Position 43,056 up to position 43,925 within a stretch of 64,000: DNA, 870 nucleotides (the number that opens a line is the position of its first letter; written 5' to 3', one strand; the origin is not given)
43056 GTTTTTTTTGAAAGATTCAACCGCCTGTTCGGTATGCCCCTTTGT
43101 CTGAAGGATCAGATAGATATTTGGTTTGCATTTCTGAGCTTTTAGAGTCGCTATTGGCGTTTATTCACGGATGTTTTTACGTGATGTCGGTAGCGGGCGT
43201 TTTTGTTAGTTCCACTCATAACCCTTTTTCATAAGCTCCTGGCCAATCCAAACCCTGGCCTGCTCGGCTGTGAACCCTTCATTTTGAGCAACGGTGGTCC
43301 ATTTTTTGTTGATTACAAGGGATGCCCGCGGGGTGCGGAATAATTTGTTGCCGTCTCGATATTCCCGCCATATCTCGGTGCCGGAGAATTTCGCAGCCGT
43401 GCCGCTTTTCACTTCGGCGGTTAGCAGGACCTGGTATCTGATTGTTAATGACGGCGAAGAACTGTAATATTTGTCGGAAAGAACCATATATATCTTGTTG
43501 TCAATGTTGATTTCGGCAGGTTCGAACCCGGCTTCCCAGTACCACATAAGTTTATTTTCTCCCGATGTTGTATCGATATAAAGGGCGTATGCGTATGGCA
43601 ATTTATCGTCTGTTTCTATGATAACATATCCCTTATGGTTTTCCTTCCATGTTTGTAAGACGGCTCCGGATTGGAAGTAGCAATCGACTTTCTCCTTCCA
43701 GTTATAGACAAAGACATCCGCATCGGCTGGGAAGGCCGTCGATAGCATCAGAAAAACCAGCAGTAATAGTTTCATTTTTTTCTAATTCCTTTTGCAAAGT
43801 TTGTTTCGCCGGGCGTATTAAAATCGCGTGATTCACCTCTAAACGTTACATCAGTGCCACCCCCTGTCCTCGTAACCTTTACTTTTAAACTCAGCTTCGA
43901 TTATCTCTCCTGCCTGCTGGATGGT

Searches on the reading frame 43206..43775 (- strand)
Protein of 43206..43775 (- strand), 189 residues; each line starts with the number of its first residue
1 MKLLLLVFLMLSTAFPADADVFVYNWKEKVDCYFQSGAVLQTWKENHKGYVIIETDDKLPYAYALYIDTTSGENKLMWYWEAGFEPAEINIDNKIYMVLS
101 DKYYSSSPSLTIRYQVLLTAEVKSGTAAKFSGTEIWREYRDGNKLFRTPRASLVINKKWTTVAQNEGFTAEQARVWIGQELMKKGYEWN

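Call 6: search_protein_families(library=pfam, proteins=[window:43206-43775:-], max_evalue=0.01)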
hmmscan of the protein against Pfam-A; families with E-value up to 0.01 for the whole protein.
window:43206-43775:- (189 aa): 0 families

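Call 28: find_encoding_contigs(protein=window:43206-43775:-, flank=6000, max_places=10)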
Protein window:43206-43775:- (189 aa): 1 contig read that carries it; 1 place shown.
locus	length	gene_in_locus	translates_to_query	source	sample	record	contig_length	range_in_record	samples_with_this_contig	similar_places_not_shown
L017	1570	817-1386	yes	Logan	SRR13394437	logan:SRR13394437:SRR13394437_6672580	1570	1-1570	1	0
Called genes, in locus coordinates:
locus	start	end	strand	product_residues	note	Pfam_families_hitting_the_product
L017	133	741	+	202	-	-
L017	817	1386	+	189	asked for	-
